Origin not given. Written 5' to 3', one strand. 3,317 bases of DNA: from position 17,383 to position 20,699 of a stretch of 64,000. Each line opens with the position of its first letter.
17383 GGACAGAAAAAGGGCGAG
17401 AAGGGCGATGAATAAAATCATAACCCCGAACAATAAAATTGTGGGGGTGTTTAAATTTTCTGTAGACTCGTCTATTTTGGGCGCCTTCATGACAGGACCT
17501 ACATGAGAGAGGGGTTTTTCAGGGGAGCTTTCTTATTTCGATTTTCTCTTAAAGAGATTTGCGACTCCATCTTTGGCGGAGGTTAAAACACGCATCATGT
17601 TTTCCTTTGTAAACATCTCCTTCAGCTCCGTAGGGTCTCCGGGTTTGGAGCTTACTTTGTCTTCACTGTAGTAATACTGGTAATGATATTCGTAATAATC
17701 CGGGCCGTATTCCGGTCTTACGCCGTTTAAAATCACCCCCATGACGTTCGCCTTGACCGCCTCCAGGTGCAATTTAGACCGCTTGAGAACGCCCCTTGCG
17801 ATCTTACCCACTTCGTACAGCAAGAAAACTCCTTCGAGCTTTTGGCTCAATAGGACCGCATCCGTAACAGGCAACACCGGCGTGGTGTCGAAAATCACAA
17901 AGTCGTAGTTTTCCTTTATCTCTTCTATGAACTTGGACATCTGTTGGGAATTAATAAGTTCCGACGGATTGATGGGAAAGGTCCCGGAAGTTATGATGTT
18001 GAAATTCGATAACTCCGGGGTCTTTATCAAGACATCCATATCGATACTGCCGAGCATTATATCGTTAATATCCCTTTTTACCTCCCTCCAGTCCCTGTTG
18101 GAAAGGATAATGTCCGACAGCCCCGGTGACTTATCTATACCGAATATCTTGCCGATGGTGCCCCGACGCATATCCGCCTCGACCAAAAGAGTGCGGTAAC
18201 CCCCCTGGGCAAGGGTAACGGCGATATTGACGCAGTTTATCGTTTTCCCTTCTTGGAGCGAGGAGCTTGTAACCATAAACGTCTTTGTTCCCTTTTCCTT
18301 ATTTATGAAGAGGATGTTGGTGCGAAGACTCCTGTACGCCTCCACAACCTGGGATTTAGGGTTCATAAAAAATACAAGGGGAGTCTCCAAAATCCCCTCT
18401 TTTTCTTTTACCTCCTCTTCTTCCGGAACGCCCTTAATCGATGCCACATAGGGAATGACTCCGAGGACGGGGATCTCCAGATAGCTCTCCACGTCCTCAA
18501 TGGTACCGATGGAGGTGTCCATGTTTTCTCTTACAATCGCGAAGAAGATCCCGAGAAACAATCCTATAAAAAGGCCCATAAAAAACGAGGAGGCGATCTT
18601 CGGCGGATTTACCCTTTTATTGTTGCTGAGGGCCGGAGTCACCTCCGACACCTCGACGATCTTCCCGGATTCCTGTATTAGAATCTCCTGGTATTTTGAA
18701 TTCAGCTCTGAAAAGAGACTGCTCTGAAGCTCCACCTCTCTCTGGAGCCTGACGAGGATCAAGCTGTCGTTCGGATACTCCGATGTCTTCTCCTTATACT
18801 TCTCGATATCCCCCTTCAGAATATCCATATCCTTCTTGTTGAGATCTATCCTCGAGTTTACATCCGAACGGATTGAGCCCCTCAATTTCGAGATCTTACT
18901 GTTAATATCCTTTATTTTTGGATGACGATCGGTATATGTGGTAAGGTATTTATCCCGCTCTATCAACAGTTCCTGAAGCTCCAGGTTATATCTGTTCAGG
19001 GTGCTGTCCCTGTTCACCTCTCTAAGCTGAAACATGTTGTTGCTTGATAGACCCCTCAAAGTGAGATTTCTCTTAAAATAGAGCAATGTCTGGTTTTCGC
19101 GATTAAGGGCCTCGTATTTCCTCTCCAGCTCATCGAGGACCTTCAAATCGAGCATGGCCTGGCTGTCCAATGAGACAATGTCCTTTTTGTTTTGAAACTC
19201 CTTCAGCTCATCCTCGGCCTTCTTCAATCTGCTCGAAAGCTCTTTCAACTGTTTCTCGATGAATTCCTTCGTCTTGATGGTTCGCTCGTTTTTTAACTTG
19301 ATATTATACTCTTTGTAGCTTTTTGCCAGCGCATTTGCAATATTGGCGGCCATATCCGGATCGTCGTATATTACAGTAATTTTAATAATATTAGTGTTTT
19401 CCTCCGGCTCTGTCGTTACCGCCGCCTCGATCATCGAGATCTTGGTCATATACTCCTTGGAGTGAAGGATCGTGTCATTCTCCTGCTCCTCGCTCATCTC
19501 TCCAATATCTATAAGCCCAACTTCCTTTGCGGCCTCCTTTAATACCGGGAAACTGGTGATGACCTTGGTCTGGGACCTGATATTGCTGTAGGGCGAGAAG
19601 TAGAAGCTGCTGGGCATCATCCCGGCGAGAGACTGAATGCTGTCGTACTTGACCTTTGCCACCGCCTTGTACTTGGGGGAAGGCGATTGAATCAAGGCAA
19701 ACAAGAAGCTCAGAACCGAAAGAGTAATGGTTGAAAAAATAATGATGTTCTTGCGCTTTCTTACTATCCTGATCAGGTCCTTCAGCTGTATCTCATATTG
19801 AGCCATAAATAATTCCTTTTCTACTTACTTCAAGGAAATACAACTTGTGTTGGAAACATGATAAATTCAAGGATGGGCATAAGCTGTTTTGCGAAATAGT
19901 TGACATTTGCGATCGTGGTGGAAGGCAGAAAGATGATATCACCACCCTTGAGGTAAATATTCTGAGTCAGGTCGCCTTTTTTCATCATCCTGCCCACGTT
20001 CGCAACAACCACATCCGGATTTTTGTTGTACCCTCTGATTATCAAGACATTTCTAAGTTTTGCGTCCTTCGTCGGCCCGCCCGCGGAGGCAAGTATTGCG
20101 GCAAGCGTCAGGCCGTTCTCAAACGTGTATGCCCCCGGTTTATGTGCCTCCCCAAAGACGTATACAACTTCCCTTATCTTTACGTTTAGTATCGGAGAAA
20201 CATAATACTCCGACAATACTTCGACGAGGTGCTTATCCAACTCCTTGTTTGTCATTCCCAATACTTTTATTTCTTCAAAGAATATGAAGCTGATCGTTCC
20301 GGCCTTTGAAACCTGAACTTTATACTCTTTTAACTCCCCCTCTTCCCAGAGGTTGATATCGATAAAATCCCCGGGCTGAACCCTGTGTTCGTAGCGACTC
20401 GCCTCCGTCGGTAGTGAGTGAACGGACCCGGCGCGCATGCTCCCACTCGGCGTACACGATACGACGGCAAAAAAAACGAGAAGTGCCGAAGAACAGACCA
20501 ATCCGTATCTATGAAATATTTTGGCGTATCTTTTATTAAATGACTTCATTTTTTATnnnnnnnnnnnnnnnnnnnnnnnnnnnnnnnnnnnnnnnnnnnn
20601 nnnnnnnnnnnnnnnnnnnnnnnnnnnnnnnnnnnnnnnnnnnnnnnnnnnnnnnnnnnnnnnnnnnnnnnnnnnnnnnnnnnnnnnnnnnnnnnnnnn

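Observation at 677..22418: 21-gene single-strand polysaccharide locus combining a Wzx/Wzy-independent-looking export set (Wza, Wzc-BY-kinase, Wzy-like) with an ExeA-like ATPase and an embedded HD-GYP phosphodiesterase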

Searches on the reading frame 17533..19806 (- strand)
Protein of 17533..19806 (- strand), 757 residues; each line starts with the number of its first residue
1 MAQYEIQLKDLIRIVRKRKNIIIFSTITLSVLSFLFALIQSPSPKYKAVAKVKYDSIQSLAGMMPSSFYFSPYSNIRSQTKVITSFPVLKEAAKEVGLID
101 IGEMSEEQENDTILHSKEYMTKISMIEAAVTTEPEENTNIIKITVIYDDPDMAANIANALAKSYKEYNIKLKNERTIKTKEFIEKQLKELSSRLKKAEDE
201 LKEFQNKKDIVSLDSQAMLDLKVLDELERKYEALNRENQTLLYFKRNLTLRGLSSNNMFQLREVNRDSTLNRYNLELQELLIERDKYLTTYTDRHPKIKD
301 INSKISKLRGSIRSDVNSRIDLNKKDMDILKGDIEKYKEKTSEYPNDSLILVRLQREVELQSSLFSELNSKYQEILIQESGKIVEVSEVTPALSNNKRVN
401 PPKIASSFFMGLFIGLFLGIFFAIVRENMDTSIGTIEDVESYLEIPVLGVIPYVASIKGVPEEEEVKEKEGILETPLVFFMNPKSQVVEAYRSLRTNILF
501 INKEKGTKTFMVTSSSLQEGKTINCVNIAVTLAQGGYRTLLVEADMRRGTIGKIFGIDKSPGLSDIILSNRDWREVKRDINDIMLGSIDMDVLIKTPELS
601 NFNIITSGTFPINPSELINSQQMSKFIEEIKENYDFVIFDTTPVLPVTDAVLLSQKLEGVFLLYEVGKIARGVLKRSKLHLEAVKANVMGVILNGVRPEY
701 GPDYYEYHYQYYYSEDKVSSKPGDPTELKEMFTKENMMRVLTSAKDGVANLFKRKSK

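Call 4: search_protein_families(library=pfam, proteins=[window:17533-19806:-])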
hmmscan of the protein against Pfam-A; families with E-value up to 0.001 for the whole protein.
window:17533-19806:- (757 aa): 4 families
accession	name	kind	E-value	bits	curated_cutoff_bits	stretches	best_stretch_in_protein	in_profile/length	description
PF13614.12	AAA_31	-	3.3e-12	47.1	27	1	520-648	14-132/177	AAA domain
PF13807.11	GNVR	-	3e-09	37.1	27.7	1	351-427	6-81/82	G-rich domain on putative tyrosine kinase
PF01656.29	CbiA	-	7.4e-08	32.8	25.4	1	518-699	9-86/125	CobQ/CobB/MinD/ParA nucleotide binding domain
PF02706.20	Wzz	-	1.6e-06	28.8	25.5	1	5-94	2-89/91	Chain length determinant protein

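Call 6: search_protein_families(library=ncbifam, proteins=[window:17533-19806:-], max_evalue=0.00001)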
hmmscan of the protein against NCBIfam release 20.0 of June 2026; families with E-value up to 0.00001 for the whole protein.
window:17533-19806:- (757 aa): 10 families
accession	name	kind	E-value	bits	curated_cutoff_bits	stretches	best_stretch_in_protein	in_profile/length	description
NF008568.0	PRK11519.1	equivalog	2.1e-60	204.7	1068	2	328-716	349-718/720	tyrosine-protein kinase Wzc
NF007350.0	PRK09841.1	equivalog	9.4e-54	182.7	1248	2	333-714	354-721/726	tyrosine-protein kinase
TIGR01007.1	eps_fam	subfamily_domain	8.2e-49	165.9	108.05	1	489-706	1-201/204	polysaccharide biosynthesis tyrosine autokinase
TIGR01005.1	eps_transp_fam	subfamily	7.2e-47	160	411.7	1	296-717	323-747/754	exopolysaccharide transport protein family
TIGR03017.1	EpsF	equivalog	3.2e-39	134.9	422.75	1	7-451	2-443/444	chain length determinant protein EpsF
TIGR03018.1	pepcterm_TyrKin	hypoth_equivalog_domain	5.5e-33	114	230.65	1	479-694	3-207/207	XrtA-associated tyrosine autokinase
TIGR03007.1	pepcterm_ChnLen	equivalog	5e-29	100.9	278.85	2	7-317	2-296/498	XrtA system polysaccharide chain length determinant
TIGR03029.1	EpsG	equivalog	5.2e-27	94.7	313.8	2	466-570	62-166/274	chain length determinant protein tyrosine kinase EpsG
TIGR01006.1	polys_exp_MPA1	subfamily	3.8e-15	55.9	296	1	366-452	134-222/226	CspC family polysaccharide chain length determinant protein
TIGR01969.1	minD_arch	subfamily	4.4e-08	32.6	201.75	0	518-697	11-171/251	cell division ATPase MinD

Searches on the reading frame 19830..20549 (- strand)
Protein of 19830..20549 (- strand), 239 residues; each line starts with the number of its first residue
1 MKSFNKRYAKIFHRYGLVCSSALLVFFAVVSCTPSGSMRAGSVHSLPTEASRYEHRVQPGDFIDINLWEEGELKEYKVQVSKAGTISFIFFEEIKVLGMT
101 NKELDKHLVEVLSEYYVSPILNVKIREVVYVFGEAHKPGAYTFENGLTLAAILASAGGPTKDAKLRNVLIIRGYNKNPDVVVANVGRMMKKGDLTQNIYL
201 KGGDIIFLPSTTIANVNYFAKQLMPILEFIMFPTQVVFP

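Call 4: search_protein_families(library=pfam, proteins=[window:19830-20549:-])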
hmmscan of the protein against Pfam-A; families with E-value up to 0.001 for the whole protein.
window:19830-20549:- (239 aa): 3 families
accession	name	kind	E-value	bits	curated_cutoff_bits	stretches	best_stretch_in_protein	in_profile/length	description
PF02563.21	Poly_export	-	1.4e-15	57.6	28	1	50-125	2-76/77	Polysaccharide biosynthesis/export protein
PF22461.2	SLBB_2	-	7.4e-12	45.6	27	1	129-207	3-78/79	SLBB domain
PF10531.15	SLBB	-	5.2e-10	39.4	27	1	128-178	1-50/55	SLBB domain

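Call 6: search_protein_families(library=ncbifam, proteins=[window:19830-20549:-], max_evalue=0.00001)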
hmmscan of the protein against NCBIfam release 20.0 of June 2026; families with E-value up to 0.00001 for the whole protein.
window:19830-20549:- (239 aa): 4 families
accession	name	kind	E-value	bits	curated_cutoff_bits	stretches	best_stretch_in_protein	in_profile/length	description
TIGR03027.2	pepcterm_export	equivalog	2e-24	86.2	180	1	54-210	2-166/169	XrtA/PEP-CTERM system exopolysaccharide export protein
NF011658.0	PRK15078.1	subfamily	1.4e-19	70.1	333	1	40-211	70-252/380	polysaccharide export protein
TIGR03028.1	EpsE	equivalog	1.4e-16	60.6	262.65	1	55-209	2-160/239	polysaccharide export protein EpsE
NF041843.1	EpsY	equivalog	6.1e-15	55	320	1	17-206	17-208/211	exopolysaccharide export protein EpsY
